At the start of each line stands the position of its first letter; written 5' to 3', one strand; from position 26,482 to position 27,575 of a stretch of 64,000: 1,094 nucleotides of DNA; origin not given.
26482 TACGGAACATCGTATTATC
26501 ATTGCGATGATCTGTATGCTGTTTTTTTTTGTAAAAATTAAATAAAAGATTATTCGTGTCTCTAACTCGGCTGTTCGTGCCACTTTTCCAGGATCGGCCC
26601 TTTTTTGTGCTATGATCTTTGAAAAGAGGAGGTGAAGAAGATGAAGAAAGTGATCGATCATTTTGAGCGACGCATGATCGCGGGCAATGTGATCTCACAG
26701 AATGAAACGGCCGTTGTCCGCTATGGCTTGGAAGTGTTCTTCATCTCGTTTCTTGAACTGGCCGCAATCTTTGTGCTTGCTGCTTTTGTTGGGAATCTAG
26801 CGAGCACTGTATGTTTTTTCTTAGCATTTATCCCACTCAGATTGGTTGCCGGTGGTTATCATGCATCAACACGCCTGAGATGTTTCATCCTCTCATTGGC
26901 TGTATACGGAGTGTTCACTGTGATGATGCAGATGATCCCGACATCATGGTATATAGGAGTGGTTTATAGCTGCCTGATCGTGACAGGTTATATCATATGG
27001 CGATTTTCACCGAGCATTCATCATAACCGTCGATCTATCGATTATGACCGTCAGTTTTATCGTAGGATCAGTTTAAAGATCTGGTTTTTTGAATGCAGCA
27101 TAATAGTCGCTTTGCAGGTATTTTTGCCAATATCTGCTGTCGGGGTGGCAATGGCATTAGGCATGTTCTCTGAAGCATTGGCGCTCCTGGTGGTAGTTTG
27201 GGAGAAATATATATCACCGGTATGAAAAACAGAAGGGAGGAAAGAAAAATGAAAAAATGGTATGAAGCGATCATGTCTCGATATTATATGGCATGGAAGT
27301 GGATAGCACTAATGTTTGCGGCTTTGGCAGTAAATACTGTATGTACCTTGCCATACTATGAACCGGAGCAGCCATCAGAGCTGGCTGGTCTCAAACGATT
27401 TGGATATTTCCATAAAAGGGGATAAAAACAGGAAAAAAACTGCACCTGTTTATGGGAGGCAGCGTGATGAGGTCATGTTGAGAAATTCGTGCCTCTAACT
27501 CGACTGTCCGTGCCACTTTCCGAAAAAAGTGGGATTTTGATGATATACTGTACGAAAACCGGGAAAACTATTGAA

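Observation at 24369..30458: Complete agr-type peptide quorum-sensing locus in non-canonical order on a compositionally distinct segment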

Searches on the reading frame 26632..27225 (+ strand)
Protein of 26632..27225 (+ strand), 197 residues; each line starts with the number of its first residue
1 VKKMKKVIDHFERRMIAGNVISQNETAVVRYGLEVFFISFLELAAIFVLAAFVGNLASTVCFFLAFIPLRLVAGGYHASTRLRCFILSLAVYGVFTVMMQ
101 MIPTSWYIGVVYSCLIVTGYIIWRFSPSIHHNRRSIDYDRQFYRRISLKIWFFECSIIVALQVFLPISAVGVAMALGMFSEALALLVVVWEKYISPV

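Call 3: search_protein_families(library=pfam, proteins=[window:26632-27225:+], max_evalue=1)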
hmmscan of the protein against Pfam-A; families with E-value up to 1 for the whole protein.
window:26632-27225:+ (197 aa): 1 family
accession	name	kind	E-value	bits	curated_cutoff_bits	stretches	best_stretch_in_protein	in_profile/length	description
PF04647.20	AgrB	-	2.2e-32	112.3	23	1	6-184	3-180/185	Accessory gene regulator B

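Call 4: search_protein_families(library=ncbifam, proteins=[window:26632-27225:+], max_evalue=1)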
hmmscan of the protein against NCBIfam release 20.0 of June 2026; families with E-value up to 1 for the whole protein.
window:26632-27225:+ (197 aa): 1 family
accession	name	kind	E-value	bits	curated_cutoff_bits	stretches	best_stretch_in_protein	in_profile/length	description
NF002210.0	PRK01100.1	equivalog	2.1e-13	50.5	282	1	23-189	30-191/210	accessory gene regulator ArgB-like protein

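Call 11: find_encoding_contigs(protein=window:26632-27225:+, flank=10000, max_places=10)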
Protein window:26632-27225:+ (197 aa): no gene with exactly this product is on record in the collection.

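Call 19: find_homologous_proteins(query=window:26632-27225:+)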
Query window:26632-27225:+ (197 aa): 81 proteins with E <= 0.001 among 422 candidates.
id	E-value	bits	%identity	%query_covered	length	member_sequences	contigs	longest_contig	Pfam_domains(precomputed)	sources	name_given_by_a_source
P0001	2.2e-115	401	95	98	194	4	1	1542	PF04647.21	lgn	-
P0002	1.7e-96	340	82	98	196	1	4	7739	PF04647.21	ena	-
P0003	5.8e-78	279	69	96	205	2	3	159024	PF04647.21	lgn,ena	-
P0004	6.3e-77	276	68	98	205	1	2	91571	PF04647.21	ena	-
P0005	1.8e-70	255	64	98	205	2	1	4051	PF04647.21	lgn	-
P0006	9.0e-69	249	90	67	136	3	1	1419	PF04647.21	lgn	-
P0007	7.1e-42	161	45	94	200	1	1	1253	PF04647.21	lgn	-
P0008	8.1e-42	161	45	94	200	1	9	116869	PF04647.21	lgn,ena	-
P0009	3.1e-41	159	44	94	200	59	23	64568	PF04647.21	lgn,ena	-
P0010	3.5e-41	159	45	82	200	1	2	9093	PF04647.21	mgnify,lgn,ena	mgnify:FL=1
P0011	3.6e-41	159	44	82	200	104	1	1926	PF04647.21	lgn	-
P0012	3.7e-41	159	44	94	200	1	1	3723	PF04647.21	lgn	-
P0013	5.2e-41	159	44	94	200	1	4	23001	PF04647.21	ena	-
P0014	5.6e-41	159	44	94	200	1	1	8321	PF04647.21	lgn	-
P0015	8.5e-41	158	44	94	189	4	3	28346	PF04647.21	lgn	-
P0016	1.2e-40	157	45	94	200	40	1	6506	PF04647.21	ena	-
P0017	2.2e-40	157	44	94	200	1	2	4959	PF04647.21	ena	-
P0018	2.3e-40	157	43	94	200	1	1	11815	PF04647.21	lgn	-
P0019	2.4e-40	156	45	83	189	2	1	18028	PF04647.21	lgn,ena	-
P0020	2.5e-40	156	44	94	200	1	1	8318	PF04647.21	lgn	-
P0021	2.5e-40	156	43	94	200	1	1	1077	PF04647.21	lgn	-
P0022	2.8e-40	156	43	94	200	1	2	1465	PF04647.21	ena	-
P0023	3.4e-40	156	43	94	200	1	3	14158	PF04647.21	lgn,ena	-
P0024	3.4e-40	156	44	94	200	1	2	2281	PF04647.21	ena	-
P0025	3.4e-40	156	43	94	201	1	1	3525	PF04647.21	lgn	-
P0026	3.6e-40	156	44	94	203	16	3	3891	PF04647.21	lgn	-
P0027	3.7e-40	156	44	94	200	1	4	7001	PF04647.21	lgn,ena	-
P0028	3.9e-40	156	44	94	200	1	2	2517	PF04647.21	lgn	-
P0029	4.6e-40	156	49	80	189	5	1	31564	PF04647.21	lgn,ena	-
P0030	4.9e-40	155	44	94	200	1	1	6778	PF04647.21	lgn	-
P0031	5.6e-40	155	44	94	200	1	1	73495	PF04647.21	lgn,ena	-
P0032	6.3e-40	155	44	94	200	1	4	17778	PF04647.21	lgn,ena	-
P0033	6.7e-40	155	43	94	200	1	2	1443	PF04647.21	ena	-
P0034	8.6e-40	155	43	94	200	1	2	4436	PF04647.21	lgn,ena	-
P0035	4.1e-39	152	43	94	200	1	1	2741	PF04647.21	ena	-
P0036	5.0e-39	152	43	94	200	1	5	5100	PF04647.21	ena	-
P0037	5.6e-39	152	42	94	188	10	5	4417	PF04647.21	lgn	-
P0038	7.1e-39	152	43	94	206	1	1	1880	PF04647.21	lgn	-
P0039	7.3e-39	152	43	94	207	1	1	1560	PF04647.21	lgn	-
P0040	1.2e-38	151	41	96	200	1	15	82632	PF04647.21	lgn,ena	-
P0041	2.7e-38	150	41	96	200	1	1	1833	PF04647.21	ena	-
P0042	6.1e-38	149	43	94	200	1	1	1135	PF04647.21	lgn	-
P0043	2.3e-37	147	42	94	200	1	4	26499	PF04647.21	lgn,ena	-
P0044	1.3e-36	144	46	79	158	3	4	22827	PF04647.21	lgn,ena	-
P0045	1.3e-36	144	39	95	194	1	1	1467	PF04647.21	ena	-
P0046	3.7e-36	143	44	94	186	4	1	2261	PF04647.21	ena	-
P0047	1.9e-35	140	42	87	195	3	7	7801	PF04647.21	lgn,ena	-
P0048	7.3e-35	139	37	98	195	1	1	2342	PF04647.21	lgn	-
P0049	1.4e-34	138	40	97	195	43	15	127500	PF04647.21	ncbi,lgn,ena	-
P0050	1.9e-33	134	42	93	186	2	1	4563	PF04647.21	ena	-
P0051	7.3e-33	132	35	94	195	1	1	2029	PF04647.21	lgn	-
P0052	1.1e-32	131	46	66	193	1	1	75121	PF04647.21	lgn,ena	-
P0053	2.9e-32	130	35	94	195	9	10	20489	PF04647.21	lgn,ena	-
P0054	3.2e-32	130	37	97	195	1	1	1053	PF04647.21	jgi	-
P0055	3.6e-32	130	42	80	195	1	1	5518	PF04647.21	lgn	-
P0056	3.3e-30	123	34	94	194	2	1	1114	PF04647.21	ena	-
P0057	3.4e-30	123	38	88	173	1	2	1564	PF04647.21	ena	-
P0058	9.2e-30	122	40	87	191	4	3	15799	PF04647.21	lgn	-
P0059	1.3e-29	121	40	94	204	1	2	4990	PF04647.21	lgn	-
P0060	1.8e-29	121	35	94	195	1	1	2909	PF04647.21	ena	-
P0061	1.9e-29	121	40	94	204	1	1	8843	PF04647.21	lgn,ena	-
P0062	2.3e-29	121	39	93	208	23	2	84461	PF04647.21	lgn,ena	-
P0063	6.0e-29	119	39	94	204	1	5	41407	PF04647.21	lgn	-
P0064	1.0e-28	119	39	94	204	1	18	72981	PF04647.21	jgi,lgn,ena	-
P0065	1.5e-28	118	39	94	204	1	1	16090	PF04647.21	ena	-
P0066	9.3e-28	115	41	88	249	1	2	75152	PF04647.21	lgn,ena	-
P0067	1.1e-27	115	35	90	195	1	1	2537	PF04647.21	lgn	-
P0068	1.4e-27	115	37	89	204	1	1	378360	PF04647.21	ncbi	-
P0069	4.1e-27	113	38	93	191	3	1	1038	PF04647.21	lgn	-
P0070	4.2e-27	113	48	55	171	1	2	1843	PF04647.21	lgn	-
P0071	8.9e-27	112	37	90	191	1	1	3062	PF04647.21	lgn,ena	-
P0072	9.1e-27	112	37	90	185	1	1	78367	PF04647.21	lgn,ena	-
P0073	2.1e-26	111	38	88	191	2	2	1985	PF04647.21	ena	-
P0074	6.2e-26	109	37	90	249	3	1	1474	PF04647.21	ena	-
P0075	8.3e-26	109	39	87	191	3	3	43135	PF04647.21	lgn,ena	-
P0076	3.3e-25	107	37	92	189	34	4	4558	PF04647.21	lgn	-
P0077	2.4e-24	104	51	51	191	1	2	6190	PF04647.21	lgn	-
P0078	3.7e-22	97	44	64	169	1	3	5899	PF04647.21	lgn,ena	-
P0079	4.4e-21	94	35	84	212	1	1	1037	PF04647.21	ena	-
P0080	3.0e-15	75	29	87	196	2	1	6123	PF04647.21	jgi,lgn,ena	-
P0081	2.0e-13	69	26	91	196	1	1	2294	PF04647.21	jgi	jgi:accessory gene regulator B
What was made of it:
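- Closest known: Clostridial agr loci. Different: AgrB is only about 35-45% identical to the nearest homologues outside this species' alleles (call 19).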

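Call 36: find_encoding_contigs(protein=P0002, flank=10000, max_places=3)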
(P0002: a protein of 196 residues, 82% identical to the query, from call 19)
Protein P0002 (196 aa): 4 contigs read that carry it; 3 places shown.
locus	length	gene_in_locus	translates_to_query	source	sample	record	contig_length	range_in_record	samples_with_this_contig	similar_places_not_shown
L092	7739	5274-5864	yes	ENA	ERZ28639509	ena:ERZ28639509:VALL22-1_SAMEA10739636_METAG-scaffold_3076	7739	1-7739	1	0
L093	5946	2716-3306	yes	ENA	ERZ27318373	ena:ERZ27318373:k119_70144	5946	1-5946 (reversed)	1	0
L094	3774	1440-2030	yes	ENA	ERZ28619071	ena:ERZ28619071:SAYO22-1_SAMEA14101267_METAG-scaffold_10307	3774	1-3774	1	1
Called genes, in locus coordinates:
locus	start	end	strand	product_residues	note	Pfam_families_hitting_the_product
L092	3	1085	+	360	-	?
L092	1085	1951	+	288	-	PF00800:PDT, PF01842:ACT (weak)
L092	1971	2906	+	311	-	PF01565:FAD_binding_4, PF02873:MurB_C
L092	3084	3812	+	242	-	PF00072:Response_reg, PF04397:LytTR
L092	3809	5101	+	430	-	PF14501:HATPase_c_5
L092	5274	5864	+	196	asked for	PF04647:AgrB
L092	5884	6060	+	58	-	-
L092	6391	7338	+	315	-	-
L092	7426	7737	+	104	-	?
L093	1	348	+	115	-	?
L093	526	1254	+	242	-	PF00072:Response_reg, PF04397:LytTR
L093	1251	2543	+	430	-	PF14501:HATPase_c_5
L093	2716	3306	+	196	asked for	PF04647:AgrB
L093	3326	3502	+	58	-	-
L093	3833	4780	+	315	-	-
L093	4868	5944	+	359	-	?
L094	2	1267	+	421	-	?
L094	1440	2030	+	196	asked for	PF04647:AgrB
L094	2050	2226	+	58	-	-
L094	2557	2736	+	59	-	-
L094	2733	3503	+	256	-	-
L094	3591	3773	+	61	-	?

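Call 37: find_encoding_contigs(protein=P0003, flank=10000, max_places=2)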
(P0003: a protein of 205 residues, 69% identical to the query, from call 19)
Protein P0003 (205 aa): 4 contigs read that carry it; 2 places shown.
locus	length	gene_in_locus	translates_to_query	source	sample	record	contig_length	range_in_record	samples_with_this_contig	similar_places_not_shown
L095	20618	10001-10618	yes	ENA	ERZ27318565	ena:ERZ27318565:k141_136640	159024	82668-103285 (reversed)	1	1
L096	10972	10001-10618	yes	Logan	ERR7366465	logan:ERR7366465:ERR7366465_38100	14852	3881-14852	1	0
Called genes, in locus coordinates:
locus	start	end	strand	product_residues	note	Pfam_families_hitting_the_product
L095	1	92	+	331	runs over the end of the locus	PF06161:DUF975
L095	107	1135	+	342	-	PF01972:SDH_protease (weak), PF25145:NfeD1b_N (weak), PF01343:Peptidase_S49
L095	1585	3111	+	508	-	PF02826:2-Hacid_dh_C, PF19304:PGDH_inter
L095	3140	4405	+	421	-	PF02403:Seryl_tRNA_N, PF00587:tRNA-synt_2b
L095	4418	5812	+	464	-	PF05402:PqqD (faint), PF13353:Fer4_12, PF04055:Radical_SAM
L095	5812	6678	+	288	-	PF00800:PDT, PF01842:ACT (weak)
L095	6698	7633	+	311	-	PF01565:FAD_binding_4, PF02873:MurB_C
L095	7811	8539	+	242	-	PF00072:Response_reg, PF04397:LytTR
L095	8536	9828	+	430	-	PF14501:HATPase_c_5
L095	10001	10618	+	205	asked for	PF04647:AgrB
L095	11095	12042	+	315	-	-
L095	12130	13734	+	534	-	PF07833:Cu_amine_oxidN1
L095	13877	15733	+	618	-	PF00884:Sulfatase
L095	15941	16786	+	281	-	PF08543:Phos_pyr_kin, PF00294:PfkB (weak)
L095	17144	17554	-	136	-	PF04138:GtrA_DPMS_TM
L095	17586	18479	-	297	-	PF01040:UbiA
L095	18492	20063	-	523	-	-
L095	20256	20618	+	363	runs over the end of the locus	-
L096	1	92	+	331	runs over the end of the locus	PF06161:DUF975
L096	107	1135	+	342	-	PF01972:SDH_protease (weak), PF25145:NfeD1b_N (weak), PF01343:Peptidase_S49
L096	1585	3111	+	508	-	PF02826:2-Hacid_dh_C, PF19304:PGDH_inter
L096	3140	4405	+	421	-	PF02403:Seryl_tRNA_N, PF00587:tRNA-synt_2b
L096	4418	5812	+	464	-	PF05402:PqqD (faint), PF13353:Fer4_12, PF04055:Radical_SAM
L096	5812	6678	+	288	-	PF00800:PDT, PF01842:ACT (weak)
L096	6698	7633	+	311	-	PF01565:FAD_binding_4, PF02873:MurB_C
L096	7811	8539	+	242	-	PF00072:Response_reg, PF04397:LytTR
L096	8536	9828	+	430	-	PF14501:HATPase_c_5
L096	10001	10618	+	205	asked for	PF04647:AgrB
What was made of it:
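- Each arrangement recurs in independent samples: L092 and L093; L095 and L096; L094 plus one further contig (calls 36, 37).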

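Call 44: find_encoding_contigs(protein=P0004, flank=10000, max_places=2)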
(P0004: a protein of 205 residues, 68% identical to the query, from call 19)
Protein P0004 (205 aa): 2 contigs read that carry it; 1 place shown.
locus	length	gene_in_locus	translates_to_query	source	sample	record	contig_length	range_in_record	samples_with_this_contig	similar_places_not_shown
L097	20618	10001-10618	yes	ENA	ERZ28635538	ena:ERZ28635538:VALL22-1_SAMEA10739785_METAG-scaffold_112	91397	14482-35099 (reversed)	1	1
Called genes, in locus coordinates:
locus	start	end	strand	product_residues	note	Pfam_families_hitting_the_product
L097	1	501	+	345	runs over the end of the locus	PF01972:SDH_protease (weak), PF25145:NfeD1b_N (weak), PF01343:Peptidase_S49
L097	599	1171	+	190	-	-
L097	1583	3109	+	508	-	PF02826:2-Hacid_dh_C, PF19304:PGDH_inter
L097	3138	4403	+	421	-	PF02403:Seryl_tRNA_N, PF00587:tRNA-synt_2b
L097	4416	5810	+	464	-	PF05402:PqqD (weak), PF13353:Fer4_12, PF04055:Radical_SAM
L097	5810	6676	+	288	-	PF00800:PDT, PF01842:ACT (weak)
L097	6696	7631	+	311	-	PF01565:FAD_binding_4, PF02873:MurB_C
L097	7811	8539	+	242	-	PF00072:Response_reg, PF04397:LytTR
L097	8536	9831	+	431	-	PF14501:HATPase_c_5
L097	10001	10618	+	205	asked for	PF04647:AgrB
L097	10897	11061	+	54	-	-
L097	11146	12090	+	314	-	-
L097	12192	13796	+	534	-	PF07833:Cu_amine_oxidN1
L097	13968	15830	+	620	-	PF00884:Sulfatase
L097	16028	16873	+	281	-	PF08543:Phos_pyr_kin, PF00294:PfkB (weak)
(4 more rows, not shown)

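Call 58: search_solved_structures(query=window:26641-27225:+, max_evalue=1, show_alignments=1)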
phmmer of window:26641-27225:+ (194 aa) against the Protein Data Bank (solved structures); distinct sequences matched with E-value up to 1: 0.

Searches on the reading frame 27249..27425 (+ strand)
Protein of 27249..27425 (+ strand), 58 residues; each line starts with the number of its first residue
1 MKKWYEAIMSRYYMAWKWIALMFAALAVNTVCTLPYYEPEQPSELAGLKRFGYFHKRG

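Call 3: search_protein_families(library=pfam, proteins=[window:27249-27425:+], max_evalue=1)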
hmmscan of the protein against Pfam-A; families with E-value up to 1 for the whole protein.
window:27249-27425:+ (58 aa): 0 families

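Call 4: search_protein_families(library=ncbifam, proteins=[window:27249-27425:+], max_evalue=1)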
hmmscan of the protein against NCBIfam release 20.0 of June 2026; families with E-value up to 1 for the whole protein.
window:27249-27425:+ (58 aa): 1 family
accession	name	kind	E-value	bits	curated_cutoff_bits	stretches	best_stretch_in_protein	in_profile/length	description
TIGR04223.1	quorum_AgrD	subfamily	5.2e-05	23.3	19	1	19-45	10-36/38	AgrD family cyclic lactone autoinducer peptide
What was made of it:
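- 27249..27425 (+): AgrD pheromone precursor (58 aa) with its own GGAGG ribosome-binding site. The core is ...AVNTV-C-TLPY-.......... The predicted product is a thiolactone closed on Cys32, with a ring of CTLPY or CTLPYY. Call 4: TIGR04223 23.3 bits against a cut-off of 19.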
